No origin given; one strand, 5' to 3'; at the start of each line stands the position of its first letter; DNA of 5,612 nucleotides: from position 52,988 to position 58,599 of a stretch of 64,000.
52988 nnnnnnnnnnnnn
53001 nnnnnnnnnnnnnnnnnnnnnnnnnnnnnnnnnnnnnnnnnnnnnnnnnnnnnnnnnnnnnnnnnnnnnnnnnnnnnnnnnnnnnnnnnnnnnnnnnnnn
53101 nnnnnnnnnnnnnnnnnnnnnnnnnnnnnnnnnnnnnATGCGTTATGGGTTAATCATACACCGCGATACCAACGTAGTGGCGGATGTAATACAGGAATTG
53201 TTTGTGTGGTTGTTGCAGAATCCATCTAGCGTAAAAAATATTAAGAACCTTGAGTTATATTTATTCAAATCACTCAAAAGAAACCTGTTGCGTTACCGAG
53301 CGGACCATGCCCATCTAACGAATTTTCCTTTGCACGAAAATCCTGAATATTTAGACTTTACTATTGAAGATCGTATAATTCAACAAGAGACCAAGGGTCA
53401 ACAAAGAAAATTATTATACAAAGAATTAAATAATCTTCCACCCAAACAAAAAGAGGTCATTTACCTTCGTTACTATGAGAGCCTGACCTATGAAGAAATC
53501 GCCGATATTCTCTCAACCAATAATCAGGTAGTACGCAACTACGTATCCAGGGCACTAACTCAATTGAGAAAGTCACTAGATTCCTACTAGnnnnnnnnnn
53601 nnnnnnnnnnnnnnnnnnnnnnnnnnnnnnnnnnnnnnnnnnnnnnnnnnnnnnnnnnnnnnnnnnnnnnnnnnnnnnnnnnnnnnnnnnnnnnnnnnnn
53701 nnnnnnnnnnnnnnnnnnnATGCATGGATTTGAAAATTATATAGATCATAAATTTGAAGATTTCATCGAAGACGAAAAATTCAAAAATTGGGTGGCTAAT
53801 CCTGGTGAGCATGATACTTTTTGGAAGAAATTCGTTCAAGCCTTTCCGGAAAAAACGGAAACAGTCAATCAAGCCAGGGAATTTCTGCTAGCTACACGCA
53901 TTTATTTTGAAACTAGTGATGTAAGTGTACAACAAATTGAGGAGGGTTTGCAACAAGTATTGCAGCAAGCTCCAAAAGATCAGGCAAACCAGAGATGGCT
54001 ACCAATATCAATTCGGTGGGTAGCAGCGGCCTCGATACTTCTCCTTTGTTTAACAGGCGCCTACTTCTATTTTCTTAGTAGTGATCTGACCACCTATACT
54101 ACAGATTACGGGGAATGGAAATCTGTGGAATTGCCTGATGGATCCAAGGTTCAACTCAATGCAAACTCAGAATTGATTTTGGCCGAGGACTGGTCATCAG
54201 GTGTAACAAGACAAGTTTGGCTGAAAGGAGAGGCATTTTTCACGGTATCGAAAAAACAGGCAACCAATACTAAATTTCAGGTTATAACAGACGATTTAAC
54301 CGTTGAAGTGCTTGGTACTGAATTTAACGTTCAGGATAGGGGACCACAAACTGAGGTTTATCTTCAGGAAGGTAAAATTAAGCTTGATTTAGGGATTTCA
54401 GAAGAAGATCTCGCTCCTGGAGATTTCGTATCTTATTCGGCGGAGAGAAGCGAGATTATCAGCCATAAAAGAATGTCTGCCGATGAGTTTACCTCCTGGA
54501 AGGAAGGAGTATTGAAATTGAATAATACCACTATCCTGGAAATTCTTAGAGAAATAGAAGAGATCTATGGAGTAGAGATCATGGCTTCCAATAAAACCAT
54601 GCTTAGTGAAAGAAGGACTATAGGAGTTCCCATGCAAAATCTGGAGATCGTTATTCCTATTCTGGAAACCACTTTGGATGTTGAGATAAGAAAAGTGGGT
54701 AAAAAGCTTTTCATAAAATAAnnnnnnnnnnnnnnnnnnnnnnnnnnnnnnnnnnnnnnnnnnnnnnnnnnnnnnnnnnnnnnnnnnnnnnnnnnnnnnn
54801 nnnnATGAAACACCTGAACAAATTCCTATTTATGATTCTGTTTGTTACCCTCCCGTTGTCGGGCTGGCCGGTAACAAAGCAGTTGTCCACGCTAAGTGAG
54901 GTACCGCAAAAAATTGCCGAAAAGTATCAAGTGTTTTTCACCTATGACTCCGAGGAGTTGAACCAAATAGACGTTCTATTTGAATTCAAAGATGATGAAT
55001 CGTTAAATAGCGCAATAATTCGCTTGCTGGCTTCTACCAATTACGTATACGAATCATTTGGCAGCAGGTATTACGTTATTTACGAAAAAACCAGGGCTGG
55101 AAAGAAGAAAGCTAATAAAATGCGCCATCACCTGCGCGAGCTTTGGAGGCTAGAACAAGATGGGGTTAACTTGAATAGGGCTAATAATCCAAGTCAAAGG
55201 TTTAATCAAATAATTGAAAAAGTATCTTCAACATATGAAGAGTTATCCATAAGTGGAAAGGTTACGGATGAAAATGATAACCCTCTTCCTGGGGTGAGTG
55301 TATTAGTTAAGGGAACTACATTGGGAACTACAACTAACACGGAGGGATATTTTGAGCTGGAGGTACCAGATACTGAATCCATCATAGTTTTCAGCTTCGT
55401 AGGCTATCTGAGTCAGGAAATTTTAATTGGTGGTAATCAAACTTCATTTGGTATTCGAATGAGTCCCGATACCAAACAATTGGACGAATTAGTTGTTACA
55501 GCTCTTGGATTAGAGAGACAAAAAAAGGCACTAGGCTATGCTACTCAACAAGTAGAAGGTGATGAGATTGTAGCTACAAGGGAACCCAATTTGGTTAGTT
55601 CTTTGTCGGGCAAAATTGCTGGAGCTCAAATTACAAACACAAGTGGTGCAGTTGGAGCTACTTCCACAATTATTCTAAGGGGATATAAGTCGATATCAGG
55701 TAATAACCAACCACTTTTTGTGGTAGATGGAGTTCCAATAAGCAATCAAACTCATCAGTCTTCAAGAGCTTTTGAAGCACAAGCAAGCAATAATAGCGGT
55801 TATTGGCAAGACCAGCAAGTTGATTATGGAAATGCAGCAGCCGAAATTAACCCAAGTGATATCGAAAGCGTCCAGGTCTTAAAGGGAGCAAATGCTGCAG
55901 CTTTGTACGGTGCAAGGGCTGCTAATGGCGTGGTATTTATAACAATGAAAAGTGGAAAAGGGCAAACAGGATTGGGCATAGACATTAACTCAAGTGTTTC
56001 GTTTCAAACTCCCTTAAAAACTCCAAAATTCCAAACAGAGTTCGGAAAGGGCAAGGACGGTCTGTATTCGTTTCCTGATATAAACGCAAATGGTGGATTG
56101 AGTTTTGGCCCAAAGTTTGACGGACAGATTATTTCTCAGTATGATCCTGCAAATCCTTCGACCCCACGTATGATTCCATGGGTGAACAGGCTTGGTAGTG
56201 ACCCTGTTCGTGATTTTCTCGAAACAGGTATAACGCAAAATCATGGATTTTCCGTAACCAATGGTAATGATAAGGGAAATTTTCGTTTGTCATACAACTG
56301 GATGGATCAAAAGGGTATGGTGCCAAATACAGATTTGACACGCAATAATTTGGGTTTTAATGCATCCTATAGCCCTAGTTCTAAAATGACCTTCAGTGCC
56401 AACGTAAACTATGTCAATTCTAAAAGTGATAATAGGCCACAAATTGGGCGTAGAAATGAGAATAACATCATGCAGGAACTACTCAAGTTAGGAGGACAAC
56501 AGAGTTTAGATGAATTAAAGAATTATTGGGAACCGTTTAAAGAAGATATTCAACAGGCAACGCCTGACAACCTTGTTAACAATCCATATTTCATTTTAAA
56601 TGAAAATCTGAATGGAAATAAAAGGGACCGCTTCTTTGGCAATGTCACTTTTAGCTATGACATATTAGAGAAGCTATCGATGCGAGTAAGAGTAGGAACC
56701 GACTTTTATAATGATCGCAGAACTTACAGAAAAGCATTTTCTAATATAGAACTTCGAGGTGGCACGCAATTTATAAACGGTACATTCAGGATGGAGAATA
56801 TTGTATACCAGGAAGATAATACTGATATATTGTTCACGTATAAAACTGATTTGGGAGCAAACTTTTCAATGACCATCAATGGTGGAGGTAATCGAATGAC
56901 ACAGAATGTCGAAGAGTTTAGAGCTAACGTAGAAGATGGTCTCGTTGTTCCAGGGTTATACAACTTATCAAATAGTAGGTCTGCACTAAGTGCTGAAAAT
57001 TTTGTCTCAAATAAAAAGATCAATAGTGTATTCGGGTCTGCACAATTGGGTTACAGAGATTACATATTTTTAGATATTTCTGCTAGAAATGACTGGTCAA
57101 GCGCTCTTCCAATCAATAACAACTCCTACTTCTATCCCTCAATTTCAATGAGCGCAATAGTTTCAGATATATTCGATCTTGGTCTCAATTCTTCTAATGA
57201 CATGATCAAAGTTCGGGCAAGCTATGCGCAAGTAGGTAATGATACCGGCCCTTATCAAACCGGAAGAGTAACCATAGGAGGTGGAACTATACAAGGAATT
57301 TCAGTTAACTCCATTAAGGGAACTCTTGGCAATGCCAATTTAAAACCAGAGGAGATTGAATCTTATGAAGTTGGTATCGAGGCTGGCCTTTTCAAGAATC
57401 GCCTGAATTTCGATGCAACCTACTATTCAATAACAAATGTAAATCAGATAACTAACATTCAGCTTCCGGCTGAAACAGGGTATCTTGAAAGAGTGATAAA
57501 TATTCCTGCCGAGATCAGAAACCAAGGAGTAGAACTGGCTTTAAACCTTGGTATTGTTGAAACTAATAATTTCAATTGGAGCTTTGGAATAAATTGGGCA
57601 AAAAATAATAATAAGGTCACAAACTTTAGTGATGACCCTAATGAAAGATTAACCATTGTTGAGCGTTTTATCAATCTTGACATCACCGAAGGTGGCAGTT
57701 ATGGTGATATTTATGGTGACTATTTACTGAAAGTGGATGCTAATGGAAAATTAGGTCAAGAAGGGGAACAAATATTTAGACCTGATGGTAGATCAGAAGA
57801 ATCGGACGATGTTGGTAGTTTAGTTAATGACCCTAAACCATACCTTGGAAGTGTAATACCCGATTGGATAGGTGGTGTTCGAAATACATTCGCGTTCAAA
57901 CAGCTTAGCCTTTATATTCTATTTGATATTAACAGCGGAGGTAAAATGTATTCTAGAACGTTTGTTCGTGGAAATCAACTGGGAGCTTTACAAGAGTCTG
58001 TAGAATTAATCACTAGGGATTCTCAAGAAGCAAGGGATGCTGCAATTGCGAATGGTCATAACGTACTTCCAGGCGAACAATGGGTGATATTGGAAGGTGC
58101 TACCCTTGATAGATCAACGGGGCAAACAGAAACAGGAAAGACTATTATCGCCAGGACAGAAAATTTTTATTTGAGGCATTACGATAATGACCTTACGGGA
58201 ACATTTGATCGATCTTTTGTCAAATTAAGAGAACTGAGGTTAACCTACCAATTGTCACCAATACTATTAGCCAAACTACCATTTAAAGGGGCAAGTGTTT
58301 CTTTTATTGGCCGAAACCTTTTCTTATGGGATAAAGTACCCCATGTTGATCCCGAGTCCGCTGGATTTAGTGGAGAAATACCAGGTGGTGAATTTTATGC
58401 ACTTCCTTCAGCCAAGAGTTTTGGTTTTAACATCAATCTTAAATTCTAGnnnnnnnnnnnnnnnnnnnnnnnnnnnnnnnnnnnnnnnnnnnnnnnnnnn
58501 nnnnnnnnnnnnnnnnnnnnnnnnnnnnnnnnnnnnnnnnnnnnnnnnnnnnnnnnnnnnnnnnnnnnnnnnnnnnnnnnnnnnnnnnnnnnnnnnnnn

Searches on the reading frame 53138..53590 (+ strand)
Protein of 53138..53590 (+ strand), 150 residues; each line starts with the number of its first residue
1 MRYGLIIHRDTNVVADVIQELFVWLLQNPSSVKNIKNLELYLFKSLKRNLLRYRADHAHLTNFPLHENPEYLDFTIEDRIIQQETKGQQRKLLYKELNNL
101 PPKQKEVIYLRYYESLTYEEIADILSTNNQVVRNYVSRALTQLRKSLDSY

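Call 74: search_protein_families(library=pfam, proteins=[window:53138-53590:+], max_evalue=0.00001)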
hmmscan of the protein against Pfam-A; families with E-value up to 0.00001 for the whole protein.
window:53138-53590:+ (150 aa): 2 families
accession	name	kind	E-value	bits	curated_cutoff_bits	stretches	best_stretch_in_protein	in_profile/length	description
PF08281.18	Sigma70_r4_2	-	3.9e-15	55.7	25.7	1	92-143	3-54/54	Sigma-70, region 4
PF04545.22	Sigma70_r4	-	7.8e-14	51.4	24.1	1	97-145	2-50/50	Sigma-70, region 4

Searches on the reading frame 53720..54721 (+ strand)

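Call 74: search_protein_families(library=pfam, proteins=[window:53720-54721:+], max_evalue=0.00001)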
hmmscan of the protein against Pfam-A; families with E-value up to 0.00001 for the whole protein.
window:53720-54721:+ (333 aa): 2 families
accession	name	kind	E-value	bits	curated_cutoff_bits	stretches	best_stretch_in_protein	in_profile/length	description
PF04773.18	FecR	-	2.5e-19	70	24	1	125-221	2-97/97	FecR protein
PF16344.10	FecR_C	-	4.7e-07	30.2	24.4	1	265-332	2-70/70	FecR, C-terminal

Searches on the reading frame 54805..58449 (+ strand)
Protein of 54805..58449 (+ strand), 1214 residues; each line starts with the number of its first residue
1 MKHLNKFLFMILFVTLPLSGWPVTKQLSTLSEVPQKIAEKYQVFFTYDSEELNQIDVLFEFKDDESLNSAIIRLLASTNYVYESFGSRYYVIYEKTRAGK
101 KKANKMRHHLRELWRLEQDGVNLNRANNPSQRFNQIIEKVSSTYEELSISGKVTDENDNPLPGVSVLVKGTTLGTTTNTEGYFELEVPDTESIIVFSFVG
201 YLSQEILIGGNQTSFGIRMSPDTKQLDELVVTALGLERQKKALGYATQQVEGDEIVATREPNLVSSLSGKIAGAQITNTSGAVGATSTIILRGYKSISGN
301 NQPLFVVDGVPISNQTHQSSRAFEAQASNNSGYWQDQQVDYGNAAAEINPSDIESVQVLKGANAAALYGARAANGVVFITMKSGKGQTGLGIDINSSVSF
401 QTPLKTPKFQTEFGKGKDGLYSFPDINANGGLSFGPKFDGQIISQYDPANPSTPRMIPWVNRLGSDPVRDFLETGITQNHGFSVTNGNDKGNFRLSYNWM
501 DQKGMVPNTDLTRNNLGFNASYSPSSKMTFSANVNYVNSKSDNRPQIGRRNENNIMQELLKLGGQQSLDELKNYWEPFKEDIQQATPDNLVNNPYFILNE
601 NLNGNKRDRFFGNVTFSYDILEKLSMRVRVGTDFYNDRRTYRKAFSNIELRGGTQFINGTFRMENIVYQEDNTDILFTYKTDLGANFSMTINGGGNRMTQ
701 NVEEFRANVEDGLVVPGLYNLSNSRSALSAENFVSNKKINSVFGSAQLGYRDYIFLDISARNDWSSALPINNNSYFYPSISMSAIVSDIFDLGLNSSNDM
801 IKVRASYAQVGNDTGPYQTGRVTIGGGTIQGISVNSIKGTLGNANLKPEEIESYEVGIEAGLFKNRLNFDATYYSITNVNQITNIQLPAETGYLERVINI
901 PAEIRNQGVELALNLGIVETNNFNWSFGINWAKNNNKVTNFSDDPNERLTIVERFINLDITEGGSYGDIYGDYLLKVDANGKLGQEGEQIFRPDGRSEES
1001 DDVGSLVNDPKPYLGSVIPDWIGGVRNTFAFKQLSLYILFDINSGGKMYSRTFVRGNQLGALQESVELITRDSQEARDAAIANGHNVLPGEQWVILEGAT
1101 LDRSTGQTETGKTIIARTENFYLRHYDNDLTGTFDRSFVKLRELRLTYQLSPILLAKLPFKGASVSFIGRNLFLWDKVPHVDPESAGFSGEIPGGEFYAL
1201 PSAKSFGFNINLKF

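Call 74: search_protein_families(library=pfam, proteins=[window:54805-58449:+], max_evalue=0.00001)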
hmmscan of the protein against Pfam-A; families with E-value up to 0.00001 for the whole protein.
window:54805-58449:+ (1214 aa): 4 families
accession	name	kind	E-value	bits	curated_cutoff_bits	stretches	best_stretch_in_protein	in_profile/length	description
PF00593.30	TonB_dep_Rec_b-barrel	-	5.2e-21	76.4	27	1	583-949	29-363/436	TonB dependent receptor-like, beta-barrel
PF13715.12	CarbopepD_reg_2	-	5.7e-21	74.8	32.2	1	149-231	1-88/88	CarboxypepD_reg-like domain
PF07715.20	Plug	-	1.2e-14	55.2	23.9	1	242-376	4-107/107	TonB-dependent Receptor Plug Domain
PF13620.12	CarboxypepD_reg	-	4.5e-11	43.4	32.3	1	148-206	1-64/82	Carboxypeptidase regulatory-like domain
